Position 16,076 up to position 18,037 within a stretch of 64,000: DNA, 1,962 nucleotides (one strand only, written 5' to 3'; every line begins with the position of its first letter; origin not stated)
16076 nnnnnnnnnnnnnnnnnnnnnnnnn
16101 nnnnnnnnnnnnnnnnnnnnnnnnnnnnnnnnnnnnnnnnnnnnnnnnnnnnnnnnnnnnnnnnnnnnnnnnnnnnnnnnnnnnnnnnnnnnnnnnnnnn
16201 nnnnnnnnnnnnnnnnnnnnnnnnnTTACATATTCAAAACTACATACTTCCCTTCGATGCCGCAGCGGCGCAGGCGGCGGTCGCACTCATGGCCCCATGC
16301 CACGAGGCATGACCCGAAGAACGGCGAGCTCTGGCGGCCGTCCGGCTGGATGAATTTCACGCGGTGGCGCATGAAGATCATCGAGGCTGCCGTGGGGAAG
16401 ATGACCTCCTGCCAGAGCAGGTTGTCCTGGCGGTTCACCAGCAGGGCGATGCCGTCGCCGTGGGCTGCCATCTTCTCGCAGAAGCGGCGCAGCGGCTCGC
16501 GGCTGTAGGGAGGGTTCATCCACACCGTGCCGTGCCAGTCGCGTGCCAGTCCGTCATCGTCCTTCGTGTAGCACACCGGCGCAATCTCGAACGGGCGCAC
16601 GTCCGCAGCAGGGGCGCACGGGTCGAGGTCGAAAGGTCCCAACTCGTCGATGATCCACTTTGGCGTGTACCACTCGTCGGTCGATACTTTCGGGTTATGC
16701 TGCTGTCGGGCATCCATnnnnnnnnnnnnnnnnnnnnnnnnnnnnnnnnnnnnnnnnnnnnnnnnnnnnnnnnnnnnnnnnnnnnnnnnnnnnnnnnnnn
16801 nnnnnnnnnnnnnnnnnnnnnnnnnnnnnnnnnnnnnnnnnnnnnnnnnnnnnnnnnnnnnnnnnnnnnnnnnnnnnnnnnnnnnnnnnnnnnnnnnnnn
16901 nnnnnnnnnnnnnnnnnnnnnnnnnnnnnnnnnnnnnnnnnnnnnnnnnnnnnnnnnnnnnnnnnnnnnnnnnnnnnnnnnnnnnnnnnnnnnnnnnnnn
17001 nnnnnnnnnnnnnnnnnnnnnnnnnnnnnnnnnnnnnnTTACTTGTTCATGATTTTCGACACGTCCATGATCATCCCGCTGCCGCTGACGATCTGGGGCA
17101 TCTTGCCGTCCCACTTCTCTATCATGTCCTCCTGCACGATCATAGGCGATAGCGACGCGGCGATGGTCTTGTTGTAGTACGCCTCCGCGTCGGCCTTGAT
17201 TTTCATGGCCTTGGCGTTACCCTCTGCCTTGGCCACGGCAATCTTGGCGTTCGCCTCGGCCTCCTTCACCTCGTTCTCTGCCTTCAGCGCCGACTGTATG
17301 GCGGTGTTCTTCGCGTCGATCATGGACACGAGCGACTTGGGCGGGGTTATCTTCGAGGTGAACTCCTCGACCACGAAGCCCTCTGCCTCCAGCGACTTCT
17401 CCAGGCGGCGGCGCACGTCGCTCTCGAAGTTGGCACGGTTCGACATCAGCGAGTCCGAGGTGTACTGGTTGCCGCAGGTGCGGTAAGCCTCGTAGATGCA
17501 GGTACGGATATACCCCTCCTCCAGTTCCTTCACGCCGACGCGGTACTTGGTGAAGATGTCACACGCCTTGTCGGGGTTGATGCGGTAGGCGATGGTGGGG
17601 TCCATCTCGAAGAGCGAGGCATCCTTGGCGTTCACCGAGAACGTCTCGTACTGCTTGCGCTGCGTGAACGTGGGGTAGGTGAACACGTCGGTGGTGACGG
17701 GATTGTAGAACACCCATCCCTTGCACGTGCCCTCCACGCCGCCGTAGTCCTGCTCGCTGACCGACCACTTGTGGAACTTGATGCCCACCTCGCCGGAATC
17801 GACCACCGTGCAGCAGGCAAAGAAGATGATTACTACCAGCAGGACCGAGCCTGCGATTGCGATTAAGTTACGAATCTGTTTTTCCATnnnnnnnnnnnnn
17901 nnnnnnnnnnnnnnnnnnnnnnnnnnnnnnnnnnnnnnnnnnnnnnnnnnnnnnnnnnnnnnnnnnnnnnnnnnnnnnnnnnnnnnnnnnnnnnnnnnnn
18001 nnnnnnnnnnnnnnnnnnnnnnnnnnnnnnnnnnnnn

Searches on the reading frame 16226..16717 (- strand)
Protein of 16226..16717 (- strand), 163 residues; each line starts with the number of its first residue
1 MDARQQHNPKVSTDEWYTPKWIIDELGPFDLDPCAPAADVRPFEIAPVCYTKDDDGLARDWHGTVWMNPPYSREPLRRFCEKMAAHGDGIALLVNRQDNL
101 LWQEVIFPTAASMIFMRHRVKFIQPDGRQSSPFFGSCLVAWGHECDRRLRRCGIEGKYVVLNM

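Call 48: search_protein_families(library=pfam, proteins=[window:16226-16717:-], max_evalue=0.01)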
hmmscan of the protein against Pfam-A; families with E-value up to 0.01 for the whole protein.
window:16226-16717:- (163 aa): 1 family
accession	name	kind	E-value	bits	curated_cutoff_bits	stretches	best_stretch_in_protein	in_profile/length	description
PF05869.16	Dam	-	2.4e-16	60.3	28.1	1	7-130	3-131/169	DNA N-6-adenine-methyltransferase (Dam)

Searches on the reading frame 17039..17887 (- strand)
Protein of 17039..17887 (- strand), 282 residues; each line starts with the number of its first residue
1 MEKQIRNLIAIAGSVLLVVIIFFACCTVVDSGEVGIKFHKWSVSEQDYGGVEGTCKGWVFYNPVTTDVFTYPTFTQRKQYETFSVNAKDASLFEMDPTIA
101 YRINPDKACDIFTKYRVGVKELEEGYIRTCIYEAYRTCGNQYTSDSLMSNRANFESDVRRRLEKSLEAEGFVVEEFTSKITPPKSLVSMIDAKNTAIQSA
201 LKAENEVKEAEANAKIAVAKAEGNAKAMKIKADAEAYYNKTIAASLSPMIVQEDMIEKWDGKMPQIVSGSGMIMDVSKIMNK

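Call 23: find_related_loci(query=window:17039-17887:-, collection=viral_contigs, flank=10000)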
Query window:17039-17887:- (282 aa) in viral_contigs; peptide patterns used: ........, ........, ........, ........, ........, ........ (x = any residue, [..] = any of these).
25 stretches matched a pattern; 21 encode a relative of the query (tblastn E <= 1e-3); 21 distinct loci.
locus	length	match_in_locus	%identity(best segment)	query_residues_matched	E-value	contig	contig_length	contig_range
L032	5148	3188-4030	88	3-282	8e-173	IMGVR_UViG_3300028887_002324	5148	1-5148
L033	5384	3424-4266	88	3-282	2e-172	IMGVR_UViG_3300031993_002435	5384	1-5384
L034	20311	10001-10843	86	2-282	1e-169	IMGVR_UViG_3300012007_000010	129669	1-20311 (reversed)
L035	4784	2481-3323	88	3-282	1e-173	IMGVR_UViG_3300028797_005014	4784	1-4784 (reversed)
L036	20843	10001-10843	85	2-282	4e-168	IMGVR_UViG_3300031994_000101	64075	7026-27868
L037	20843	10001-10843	85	2-282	2e-167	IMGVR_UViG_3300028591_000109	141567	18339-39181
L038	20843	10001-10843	84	2-282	2e-167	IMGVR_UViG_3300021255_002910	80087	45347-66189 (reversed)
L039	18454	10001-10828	79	1-282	4e-153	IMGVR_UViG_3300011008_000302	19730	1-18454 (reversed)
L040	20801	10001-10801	82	16-282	2e-152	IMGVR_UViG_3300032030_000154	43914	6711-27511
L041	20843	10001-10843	72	4-282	2e-143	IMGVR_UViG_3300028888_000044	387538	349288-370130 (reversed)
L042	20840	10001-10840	69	2-274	1e-131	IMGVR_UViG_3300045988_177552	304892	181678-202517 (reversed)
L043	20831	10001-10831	71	1-274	2e-131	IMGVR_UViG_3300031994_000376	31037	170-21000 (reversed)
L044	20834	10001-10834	71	1-274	3e-126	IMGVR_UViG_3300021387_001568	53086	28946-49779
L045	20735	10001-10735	72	20-264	2e-121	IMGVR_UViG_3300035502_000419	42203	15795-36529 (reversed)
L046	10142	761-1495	72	20-264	2e-121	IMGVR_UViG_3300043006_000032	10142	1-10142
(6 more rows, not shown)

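Call 54: search_protein_families(library=pfam, proteins=[window:17039-17887:-], max_evalue=0.001)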
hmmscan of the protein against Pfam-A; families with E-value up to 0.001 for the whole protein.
window:17039-17887:- (282 aa): 1 family
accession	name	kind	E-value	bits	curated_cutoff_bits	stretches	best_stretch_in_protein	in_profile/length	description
PF01145.31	Band_7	-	4.6e-19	69.6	23.6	1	28-212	2-174/176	SPFH domain / Band 7 family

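Call 79: search_protein_families(library=padloc, proteins=[window:17039-17887:-], max_evalue=0.001)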
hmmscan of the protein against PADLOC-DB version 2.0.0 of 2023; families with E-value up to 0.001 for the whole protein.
window:17039-17887:- (282 aa): 0 families
